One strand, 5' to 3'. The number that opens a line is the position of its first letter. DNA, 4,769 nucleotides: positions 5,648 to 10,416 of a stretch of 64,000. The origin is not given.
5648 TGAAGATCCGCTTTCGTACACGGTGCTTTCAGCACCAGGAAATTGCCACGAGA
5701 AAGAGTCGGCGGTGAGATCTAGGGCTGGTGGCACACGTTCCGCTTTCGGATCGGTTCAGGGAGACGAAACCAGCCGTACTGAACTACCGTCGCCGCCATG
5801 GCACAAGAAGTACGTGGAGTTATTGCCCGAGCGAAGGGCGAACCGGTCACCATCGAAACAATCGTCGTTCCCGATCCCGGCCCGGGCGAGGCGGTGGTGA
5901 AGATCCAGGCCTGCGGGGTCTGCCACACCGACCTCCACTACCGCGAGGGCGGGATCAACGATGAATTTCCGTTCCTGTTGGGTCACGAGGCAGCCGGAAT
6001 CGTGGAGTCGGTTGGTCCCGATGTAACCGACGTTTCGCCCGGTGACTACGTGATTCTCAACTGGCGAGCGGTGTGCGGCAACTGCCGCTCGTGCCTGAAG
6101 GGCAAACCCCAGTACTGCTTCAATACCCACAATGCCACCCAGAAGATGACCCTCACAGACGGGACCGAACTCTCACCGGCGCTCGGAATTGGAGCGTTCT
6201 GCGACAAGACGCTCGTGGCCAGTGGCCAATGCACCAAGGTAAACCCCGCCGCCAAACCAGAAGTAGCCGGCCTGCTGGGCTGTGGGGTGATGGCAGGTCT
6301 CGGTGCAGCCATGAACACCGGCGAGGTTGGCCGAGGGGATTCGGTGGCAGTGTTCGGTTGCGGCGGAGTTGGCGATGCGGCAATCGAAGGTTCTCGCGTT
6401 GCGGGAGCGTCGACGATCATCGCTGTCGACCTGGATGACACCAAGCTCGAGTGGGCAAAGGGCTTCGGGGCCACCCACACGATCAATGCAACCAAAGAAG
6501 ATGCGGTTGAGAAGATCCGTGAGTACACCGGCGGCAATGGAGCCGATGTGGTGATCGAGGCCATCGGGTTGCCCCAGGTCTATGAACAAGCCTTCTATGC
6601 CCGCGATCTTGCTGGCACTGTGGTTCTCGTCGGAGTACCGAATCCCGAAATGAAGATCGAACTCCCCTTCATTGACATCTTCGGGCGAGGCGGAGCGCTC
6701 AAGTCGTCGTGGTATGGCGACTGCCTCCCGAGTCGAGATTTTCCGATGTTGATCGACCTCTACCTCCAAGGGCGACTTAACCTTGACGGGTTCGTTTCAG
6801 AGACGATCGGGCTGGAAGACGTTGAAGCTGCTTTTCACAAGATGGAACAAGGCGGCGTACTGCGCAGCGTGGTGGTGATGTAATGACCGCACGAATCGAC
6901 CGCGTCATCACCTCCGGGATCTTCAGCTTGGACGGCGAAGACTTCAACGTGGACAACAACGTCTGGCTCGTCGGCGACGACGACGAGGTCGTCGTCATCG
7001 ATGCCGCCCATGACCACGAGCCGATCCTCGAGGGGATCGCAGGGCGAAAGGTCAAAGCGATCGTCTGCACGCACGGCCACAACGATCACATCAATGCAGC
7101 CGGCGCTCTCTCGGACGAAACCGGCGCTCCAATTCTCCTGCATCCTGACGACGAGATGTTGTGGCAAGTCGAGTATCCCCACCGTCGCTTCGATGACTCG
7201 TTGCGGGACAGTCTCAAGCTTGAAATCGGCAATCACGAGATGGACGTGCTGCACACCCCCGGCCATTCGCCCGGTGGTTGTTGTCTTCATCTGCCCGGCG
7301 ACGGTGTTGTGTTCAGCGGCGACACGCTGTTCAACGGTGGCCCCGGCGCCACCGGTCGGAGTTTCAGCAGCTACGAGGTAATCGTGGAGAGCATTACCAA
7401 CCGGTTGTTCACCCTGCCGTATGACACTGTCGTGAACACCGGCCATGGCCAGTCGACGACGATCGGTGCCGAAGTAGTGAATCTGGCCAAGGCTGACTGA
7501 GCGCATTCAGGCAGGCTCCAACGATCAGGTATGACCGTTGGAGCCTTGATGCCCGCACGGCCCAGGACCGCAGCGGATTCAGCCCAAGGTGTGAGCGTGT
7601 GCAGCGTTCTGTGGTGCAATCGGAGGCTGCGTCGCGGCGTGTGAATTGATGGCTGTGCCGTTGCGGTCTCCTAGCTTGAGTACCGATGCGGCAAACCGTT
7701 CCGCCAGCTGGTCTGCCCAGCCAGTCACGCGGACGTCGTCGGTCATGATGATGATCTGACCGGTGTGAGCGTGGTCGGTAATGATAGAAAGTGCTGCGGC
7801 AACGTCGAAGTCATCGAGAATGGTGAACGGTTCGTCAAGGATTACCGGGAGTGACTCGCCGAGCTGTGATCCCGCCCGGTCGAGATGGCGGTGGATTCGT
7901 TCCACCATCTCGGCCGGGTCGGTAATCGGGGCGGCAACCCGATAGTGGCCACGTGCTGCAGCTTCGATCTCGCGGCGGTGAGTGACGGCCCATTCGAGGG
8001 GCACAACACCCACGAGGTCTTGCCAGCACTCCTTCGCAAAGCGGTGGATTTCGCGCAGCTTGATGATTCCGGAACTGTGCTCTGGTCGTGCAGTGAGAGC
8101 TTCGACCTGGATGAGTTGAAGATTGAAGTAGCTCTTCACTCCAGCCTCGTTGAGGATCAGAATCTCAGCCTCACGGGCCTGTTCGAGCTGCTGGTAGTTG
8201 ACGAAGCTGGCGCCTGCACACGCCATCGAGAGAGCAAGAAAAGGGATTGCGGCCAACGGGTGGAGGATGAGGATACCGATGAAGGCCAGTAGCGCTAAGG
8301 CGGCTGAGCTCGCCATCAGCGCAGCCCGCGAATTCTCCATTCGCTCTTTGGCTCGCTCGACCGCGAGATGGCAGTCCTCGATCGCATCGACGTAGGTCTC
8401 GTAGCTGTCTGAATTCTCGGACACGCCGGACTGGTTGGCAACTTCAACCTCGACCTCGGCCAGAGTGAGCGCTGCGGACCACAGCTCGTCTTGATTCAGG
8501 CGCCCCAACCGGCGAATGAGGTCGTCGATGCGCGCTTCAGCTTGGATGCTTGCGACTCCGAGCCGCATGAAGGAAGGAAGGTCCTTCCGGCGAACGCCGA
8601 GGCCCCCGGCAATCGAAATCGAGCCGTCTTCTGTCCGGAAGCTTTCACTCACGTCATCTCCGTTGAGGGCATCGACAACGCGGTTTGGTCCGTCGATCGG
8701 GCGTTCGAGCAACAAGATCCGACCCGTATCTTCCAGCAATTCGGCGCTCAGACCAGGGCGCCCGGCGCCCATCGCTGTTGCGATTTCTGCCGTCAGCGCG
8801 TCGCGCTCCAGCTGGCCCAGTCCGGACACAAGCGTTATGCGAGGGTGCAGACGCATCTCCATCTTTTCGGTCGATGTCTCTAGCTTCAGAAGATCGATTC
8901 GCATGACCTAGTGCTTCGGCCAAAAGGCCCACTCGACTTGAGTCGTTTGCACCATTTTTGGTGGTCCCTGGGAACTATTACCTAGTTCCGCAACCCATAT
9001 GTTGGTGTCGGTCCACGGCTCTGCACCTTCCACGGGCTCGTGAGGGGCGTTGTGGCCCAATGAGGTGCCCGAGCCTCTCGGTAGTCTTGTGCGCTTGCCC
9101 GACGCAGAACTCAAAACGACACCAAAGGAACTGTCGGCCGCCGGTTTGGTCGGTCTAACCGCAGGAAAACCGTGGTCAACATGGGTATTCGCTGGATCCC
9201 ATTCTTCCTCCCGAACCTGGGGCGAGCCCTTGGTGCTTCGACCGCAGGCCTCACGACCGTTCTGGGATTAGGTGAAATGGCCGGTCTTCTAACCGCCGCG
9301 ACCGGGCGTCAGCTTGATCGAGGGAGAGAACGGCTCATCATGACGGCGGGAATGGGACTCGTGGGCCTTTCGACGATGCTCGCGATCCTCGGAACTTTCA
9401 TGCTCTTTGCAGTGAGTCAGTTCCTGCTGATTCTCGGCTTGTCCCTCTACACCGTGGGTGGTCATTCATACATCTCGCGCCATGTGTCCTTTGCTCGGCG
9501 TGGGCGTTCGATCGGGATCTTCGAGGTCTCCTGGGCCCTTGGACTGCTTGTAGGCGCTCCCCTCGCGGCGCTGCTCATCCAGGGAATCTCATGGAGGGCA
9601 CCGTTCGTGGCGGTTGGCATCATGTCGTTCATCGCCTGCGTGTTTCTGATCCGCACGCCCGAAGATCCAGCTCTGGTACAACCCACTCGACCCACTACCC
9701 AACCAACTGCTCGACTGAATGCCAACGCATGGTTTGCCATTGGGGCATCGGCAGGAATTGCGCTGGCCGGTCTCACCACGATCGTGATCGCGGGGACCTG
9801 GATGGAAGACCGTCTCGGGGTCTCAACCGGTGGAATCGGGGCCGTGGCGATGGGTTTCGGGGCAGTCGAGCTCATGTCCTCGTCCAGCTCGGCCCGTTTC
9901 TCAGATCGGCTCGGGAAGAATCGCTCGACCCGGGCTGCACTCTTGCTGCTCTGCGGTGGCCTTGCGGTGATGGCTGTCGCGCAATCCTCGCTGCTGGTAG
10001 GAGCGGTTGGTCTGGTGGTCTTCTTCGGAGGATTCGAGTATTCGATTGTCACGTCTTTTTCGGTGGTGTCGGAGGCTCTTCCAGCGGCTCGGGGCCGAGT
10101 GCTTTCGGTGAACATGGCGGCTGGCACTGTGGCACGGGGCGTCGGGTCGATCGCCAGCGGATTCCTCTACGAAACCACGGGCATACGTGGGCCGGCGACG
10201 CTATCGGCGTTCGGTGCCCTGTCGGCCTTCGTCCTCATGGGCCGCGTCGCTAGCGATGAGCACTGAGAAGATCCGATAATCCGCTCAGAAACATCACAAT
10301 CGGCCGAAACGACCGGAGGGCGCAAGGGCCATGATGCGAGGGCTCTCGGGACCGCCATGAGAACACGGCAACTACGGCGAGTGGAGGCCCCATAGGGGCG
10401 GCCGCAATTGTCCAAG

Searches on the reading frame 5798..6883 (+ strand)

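Call 8: search_protein_families(library=pfam, proteins=[window:5798-6883:+])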
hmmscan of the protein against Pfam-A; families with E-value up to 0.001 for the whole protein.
window:5798-6883:+ (361 aa): 4 families
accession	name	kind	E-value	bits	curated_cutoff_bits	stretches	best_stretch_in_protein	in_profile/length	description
PF00107.32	ADH_zinc_N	-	2.5e-29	102.3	31.8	1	190-322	1-127/129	Zinc-binding dehydrogenase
PF08240.17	ADH_N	-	5.6e-26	91.3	23.5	1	28-148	1-102/104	Alcohol dehydrogenase GroES-like domain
PF13602.12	ADH_zinc_N_2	-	1.2e-08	36.4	27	1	223-354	1-128/134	Zinc-binding dehydrogenase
PF16912.11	Glu_dehyd_C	-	6.3e-07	29.5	34.9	1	181-288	32-138/211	Glucose dehydrogenase C-terminus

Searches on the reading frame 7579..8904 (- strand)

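Call 8: search_protein_families(library=pfam, proteins=[window:7579-8904:-])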
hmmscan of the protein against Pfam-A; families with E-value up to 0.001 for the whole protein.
window:7579-8904:- (441 aa): 0 families

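Call 18: search_protein_families(library=pfam, proteins=[window:7579-8904:-], max_evalue=1)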
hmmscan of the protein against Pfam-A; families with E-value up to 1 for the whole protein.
window:7579-8904:- (441 aa): 2 families
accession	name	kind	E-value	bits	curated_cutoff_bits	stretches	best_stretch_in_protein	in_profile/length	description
PF04048.20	Sec8_N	-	0.065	13.6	26.8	1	161-204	67-110/142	Exocyst complex component Sec8 N-terminal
PF10003.15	DUF2244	-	0.27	11.4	27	0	194-254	13-71/138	Integral membrane protein (DUF2244)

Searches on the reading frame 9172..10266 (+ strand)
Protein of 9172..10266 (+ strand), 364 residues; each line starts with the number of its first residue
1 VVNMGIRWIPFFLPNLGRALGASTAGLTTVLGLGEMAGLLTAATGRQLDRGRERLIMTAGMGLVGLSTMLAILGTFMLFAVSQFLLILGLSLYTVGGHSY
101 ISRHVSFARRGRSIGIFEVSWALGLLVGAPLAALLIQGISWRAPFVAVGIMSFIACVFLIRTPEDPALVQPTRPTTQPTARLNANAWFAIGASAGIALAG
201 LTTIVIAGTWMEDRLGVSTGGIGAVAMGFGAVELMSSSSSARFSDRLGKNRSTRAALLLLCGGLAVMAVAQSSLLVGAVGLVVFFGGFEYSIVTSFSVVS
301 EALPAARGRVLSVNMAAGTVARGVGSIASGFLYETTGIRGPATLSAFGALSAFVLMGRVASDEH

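Call 8: search_protein_families(library=pfam, proteins=[window:9172-10266:+])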
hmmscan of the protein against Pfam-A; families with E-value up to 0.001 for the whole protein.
window:9172-10266:+ (364 aa): 1 family
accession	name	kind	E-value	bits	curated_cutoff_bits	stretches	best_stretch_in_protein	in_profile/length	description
PF07690.21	MFS_1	-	6.1e-36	124.5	33.4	2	4-304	10-324/347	Major Facilitator Superfamily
